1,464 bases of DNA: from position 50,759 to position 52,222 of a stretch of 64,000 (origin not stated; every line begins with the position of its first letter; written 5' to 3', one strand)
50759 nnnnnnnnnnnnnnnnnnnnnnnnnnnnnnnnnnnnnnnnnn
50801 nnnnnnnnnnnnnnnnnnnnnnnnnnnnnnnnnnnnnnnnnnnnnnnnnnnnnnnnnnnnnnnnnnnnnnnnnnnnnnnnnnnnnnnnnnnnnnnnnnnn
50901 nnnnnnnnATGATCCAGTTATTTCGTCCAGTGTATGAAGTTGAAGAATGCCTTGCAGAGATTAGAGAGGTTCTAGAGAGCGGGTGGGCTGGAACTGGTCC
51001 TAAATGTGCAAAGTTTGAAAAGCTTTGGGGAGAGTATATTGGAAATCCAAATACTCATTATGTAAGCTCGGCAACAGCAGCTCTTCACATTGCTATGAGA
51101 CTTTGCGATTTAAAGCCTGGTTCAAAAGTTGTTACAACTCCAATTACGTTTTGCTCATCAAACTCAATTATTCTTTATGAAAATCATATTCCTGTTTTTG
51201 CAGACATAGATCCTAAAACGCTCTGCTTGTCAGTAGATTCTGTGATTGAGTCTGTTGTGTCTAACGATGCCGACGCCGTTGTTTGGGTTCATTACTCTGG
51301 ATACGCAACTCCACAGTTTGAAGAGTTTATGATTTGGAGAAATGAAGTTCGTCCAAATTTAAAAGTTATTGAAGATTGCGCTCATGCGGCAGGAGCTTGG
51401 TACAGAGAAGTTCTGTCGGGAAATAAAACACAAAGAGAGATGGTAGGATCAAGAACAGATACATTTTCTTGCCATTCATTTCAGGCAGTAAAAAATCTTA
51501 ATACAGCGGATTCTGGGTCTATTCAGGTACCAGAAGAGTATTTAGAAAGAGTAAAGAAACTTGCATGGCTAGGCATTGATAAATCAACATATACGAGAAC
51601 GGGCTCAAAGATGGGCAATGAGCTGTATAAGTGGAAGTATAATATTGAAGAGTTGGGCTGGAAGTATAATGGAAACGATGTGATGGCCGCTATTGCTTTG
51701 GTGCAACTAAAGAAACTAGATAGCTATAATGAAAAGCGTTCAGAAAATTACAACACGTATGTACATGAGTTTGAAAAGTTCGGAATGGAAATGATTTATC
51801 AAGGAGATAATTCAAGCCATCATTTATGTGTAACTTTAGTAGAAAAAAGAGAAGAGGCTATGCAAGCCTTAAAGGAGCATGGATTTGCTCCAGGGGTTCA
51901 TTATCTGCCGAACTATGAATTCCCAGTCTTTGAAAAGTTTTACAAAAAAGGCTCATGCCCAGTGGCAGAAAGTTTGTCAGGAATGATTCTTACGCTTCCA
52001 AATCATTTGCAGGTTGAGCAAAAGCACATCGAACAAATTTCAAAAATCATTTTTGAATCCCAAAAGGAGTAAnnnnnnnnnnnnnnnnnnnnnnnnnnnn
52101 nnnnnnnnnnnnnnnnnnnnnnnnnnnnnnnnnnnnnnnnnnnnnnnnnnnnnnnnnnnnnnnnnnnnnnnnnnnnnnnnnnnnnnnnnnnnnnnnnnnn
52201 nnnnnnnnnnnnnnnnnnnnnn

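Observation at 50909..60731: Second sugar-modification block: two DegT aminotransferases, a NeuD/PglD acetyltransferase, a GNAT, GT2 and GT-B glycosyltransferases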

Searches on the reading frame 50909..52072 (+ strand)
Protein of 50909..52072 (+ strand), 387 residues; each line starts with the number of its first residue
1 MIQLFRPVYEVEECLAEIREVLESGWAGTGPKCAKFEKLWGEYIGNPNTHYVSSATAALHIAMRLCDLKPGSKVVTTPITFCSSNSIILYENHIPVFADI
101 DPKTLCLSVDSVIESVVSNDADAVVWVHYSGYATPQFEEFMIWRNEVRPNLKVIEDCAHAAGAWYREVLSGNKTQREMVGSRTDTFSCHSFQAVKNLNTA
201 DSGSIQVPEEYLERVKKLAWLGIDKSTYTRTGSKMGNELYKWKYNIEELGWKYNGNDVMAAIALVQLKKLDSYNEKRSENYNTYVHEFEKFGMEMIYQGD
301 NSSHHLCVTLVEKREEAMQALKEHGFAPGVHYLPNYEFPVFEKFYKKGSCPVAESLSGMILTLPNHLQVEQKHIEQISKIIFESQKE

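Call 3: search_protein_families(library=pfam, proteins=[window:50909-52072:+], max_evalue=0.01)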
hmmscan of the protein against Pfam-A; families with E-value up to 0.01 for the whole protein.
window:50909-52072:+ (387 aa): 1 family
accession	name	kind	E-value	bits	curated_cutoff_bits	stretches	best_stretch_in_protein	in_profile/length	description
PF01041.23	DegT_DnrJ_EryC1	-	6.7e-70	236.5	19.8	1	11-380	4-358/360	DegT/DnrJ/EryC1/StrS aminotransferase family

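Call 8: search_dna_similar(query=window:50909-52072:+, collection=phages, mode=protein)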
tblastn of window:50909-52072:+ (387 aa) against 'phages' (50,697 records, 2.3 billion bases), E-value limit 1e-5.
Records with a match: 72; places in all: 76; records where one place covers at least 80% of the query: 64.
Best place of each record, by identity: <60% 72.
By first word of the organism name: Synechococcus 49; Salmonella 5; Flavobacterium 4; Marine 3; uncultured 2; Aphanizomenon 2; Bacteriophage 2; Pseudomonas 1; Planktothrix 1; Caudoviricetes 1; and 2 more.
By host as written in the record: - 54; Flavobacterium sp. LMO8 4; Salmonella enterica subsp. enterica serovar Kentucky 3; Synechococcus sp. 3; Homo sapiens 2; Pseudomonas aeruginosa 1; Aphanizomenon flos-aquae 1; Planktothrix agardhii 1; and 3 more.
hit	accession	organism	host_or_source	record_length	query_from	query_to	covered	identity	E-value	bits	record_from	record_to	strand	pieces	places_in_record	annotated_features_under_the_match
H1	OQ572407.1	Pseudomonas phage Y5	Pseudomonas aeruginosa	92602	12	383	96%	29.8%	2e-36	146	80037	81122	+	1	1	record has no annotation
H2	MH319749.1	Marine virus AG-345-F15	single cell amplified by WGA-X; seawater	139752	1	377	97%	28.8%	5e-33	136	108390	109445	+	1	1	record has no annotation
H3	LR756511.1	uncultured phage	metagenomic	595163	2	331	85%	29.7%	2e-26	117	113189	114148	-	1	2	record has no annotation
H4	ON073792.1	Aphanizomenon phage Yong-DA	Aphanizomenon flos-aquae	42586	17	379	94%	26.8%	1e-23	109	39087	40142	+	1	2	DegT/DnrJ/EryC1/StrS aminotransferase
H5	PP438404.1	Aphanizomenon phage Afl-JY11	Aphanizomenon flos-aquae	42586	17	379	94%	26.8%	1e-23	109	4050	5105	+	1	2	hypothetical protein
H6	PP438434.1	Planktothrix phage Pag-JY44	Planktothrix agardhii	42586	17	379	94%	26.8%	1e-23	109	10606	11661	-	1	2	hypothetical protein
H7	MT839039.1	Bacteriophage sp.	human fecal samples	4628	11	381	96%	24.9%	1e-10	69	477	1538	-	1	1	record has no annotation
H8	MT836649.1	Bacteriophage sp.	human fecal samples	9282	12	364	91%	25.5%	1e-7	60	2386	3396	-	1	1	record has no annotation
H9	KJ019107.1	Synechococcus phage ACG-2014f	-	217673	21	381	93%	24.3%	2e-10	69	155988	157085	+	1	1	hypothetical protein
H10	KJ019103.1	Synechococcus phage ACG-2014f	-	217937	21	381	93%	24.3%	2e-10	69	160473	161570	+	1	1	hypothetical protein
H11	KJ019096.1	Synechococcus phage ACG-2014f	-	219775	21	381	93%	24.3%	2e-10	69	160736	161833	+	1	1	hypothetical protein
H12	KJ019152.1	Synechococcus phage ACG-2014f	-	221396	21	381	93%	24.3%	2e-10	69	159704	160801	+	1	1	hypothetical protein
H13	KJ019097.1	Synechococcus phage ACG-2014f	-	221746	21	381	93%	24.3%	2e-10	69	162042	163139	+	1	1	hypothetical protein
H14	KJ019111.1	Synechococcus phage ACG-2014f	-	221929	21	381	93%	24.3%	2e-10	69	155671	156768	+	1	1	hypothetical protein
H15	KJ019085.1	Synechococcus phage ACG-2014f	-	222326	21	381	93%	24.3%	2e-10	69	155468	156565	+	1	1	hypothetical protein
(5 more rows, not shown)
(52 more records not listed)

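Call 9: search_protein_families(library=ncbifam, proteins=[window:50909-52072:+], max_evalue=0.01)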
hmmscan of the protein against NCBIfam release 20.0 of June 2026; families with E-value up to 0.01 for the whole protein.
window:50909-52072:+ (387 aa): 7 families
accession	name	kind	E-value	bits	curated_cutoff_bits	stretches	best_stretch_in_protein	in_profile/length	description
TIGR03588.1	PseC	equivalog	2e-61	208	423.5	1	16-382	15-377/380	UDP-4-amino-4,6-dideoxy-N-acetyl-beta-L-altrosamine transaminase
NF008658.2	PRK11658.1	equivalog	2.1e-52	178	631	1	4-381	7-373/379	UDP-4-amino-4-deoxy-L-arabinose aminotransferase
NF008687.0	PRK11706.1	equivalog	1.7e-38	132.4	375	1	5-382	5-371/375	dTDP-4-amino-4,6-dideoxygalactose transaminase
TIGR04181.1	NHT_00031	hypoth_equivalog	2.8e-33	115.3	420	1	3-364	2-357/359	LegC family aminotransferase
TIGR02379.1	ECA_wecE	subfamily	2.4e-26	92.4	434.85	1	23-383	23-373/376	dTDP-4-amino-4,6-dideoxy-D-glucose transaminase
NF011936.0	PRK15407.1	equivalog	1.2e-22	80.2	423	1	8-296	43-335/440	lipopolysaccharide biosynthesis protein RfbH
TIGR04427.1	PLP_DesI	equivalog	3.6e-20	72.4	650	1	16-381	36-379/390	dTDP-4-dehydro-6-deoxyglucose aminotransferase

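Call 10: search_solved_structures(query=window:50909-52072:+, max_evalue=1e-10, show_alignments=2)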
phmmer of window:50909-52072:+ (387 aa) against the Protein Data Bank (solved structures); distinct sequences matched with E-value up to 1e-10: 47.
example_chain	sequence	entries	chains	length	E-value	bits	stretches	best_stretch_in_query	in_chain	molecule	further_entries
4lc3_A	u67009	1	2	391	1.8e-36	129.1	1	6-377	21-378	Putative UDP-4-amino-4-deoxy-l-arabinose--oxoglutarate aminotransferase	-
8sng_A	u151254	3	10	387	3.4e-35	124.9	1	14-365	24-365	UDP-4-amino-4-deoxy-L-arabinose--oxoglutarate aminotransferase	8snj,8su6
1mdo_A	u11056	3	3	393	2.1e-32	115.7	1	5-366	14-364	ArnB aminotransferase | UDP-4-amino-4-deoxy-L-arabinose--oxoglutarate aminotransferase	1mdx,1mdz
4oca_A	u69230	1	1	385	1.3e-31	113.1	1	5-366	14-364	UDP-4-amino-4-deoxy-L-arabinose--oxoglutarate aminotransferase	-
4zwv_A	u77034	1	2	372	2.8e-30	108.7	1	2-327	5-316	Putative aminotransferase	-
4xau_A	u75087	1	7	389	3.3e-30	108.5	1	2-326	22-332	Putative aminotransferase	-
6ewj_A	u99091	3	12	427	7.6e-30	107.3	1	11-378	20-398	Putative capsular polysaccharide biosynthesis protein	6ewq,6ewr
5uid_A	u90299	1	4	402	2.4e-29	105.7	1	1-377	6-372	Aminotransferase TlmJ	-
7b0d_A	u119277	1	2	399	5.4e-29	104.5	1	4-383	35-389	Glutamine--scyllo-inositol transaminase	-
7n63_A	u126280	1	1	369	4.4e-23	85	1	16-380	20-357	Putative aminotransferase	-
3frk_A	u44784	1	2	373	1.3e-22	83.5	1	5-377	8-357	QdtB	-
5u1z_A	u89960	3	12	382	3.6e-22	82.1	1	13-381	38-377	Putative aminotransferase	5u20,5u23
5u21_A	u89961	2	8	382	7e-22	81.1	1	13-381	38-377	Putative aminotransferase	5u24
4zas_A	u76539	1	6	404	8.2e-22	80.9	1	16-302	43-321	CalS13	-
2fn6_A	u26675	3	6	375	2.3e-20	76.1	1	16-382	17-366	AMINOTRANSFERASE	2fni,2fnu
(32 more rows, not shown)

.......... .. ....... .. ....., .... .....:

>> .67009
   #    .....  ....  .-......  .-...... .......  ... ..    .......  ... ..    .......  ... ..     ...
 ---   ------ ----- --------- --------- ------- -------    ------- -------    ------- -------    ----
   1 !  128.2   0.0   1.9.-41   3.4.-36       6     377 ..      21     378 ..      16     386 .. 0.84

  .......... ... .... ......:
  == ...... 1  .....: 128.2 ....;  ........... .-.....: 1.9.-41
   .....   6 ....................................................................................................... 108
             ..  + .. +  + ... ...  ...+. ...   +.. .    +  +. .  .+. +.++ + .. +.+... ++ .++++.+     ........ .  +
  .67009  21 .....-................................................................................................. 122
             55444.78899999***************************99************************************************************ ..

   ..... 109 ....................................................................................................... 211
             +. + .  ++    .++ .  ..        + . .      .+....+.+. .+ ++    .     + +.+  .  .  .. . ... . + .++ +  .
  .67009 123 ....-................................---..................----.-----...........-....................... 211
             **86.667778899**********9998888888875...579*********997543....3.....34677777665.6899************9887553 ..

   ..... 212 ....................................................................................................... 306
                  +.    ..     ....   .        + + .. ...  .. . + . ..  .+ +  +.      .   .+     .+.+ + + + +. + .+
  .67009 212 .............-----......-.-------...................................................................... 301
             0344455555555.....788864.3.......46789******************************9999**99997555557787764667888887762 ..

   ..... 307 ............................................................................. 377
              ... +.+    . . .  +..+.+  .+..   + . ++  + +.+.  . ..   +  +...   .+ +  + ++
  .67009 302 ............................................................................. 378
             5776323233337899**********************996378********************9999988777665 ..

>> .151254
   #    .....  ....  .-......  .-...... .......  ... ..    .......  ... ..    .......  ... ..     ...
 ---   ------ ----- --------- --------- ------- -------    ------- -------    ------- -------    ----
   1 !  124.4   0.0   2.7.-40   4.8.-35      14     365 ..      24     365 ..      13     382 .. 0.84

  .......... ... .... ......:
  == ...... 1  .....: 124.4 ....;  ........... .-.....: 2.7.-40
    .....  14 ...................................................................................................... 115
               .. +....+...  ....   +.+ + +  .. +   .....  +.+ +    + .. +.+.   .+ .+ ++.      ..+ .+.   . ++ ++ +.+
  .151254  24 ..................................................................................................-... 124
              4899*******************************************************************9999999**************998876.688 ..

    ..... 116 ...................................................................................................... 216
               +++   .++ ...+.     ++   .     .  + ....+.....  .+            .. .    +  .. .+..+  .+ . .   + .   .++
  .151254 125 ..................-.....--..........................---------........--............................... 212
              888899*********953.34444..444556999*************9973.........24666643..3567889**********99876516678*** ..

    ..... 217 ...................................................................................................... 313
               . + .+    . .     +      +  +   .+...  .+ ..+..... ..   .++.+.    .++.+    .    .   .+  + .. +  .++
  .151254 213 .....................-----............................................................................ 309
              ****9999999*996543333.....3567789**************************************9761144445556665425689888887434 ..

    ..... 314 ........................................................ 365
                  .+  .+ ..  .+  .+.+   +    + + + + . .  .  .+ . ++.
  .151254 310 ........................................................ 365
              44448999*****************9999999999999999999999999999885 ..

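Call 39: search_protein_families(library=phrogs, proteins=[window:50909-52072:+], max_evalue=0.001)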
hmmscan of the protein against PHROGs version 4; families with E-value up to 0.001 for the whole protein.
window:50909-52072:+ (387 aa): 1 family
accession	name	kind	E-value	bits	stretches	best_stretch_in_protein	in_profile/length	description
phrog_3139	-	other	3.3e-34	119.4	1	18-296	24-287/387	aminotransferase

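Call 70: find_related_loci(query=A3, collection=genome_contigs, flank=8000)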
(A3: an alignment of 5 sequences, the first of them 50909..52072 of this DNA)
Query A3 (387 aa) in genome_contigs; peptide patterns used: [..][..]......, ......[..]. (x = any residue, [..] = any of these).
600 stretches matched a pattern (row limit reached: there are more); 555 encode a relative of the query (tblastn E <= 1e-3); the best 80 are kept; 80 distinct loci.
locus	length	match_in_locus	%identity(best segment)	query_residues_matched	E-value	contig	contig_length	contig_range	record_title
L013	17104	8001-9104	40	1-381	1e-79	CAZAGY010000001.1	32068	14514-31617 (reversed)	MAG TPA_asm: uncultured Gammaproteobacteria bacterium isolate SRP178699_co1_485 genome assembly, contig: NODE_1443_lengt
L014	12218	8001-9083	41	2-381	2e-74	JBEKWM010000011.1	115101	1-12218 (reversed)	MAG: Sedimentisphaerales bacterium isolate SPRUCE 628 SPRUCE_628_11, whole genome shotgun sequence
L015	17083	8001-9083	39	2-381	1e-73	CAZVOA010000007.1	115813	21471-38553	MAG TPA_asm: uncultured Pirellulales bacterium isolate SRP192927_co3_108 genome assembly, contig: NODE_183_length_115813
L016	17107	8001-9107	40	1-386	3e-73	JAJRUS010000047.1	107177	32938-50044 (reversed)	MAG: bacterium isolate Dive96_bin10.214 k141_1857018, whole genome shotgun sequence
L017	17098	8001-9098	40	2-384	3e-73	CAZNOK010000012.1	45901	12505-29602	MAG TPA_asm: uncultured Verrucomicrobiota bacterium isolate SRP098346_co1_451 genome assembly, contig: NODE_393_length_4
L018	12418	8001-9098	38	1-383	4e-71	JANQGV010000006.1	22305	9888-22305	MAG: Thermodesulfobacteriota bacterium isolate PL23b_bin.63 k99_1501367, whole genome shotgun sequence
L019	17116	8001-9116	38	2-383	3e-69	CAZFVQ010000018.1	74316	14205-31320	MAG TPA_asm: uncultured Rikenellaceae bacterium isolate binchicken_co45_150 genome assembly, contig: NODE_361_length_743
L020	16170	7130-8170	40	1-364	3e-68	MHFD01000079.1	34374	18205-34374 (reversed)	MAG: Omnitrophica bacterium RBG_13_46_9 RBG_13_scaffold_777, whole genome shotgun sequence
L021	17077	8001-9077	38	1-377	7e-67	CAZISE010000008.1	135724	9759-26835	MAG TPA_asm: uncultured Verrucomicrobiota bacterium isolate binchicken_co135_146 genome assembly, contig: NODE_291_lengt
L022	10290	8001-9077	38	1-377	4e-66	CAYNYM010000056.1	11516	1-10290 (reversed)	MAG TPA_asm: uncultured Desulfobacteraceae bacterium isolate binchicken_co42_439 genome assembly, contig: NODE_8966_leng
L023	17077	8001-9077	37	1-377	3e-66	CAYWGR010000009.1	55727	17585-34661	MAG TPA_asm: uncultured Planctomycetaceae bacterium isolate binchicken_co66_277 genome assembly, contig: NODE_1043_lengt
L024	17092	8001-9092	38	2-384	8e-66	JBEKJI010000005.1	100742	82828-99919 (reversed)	MAG: Gaiellaceae bacterium isolate SPRUCE 31 SPRUCE_31_5, whole genome shotgun sequence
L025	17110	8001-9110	37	2-381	4e-65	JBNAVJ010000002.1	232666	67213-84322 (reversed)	MAG: Ignavibacteria bacterium isolate Kamch4342-D-MF-035 bin30.fa-2, whole genome shotgun sequence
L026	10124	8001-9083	35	1-381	5e-65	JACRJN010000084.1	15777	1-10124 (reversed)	MAG: Candidatus Schekmanbacteria bacterium isolate NC_groundwater_1830_Pr3_B-0.1um_47_19 SR-2_scaffold_141_1632584, whol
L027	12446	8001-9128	37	2-386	4e-65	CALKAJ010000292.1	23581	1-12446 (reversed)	MAG TPA_asm: uncultured Ignavibacteriae bacterium isolate SRR6007446_bin.4_CONCOCT_v1.1_MAG genome assembly, contig: ERZ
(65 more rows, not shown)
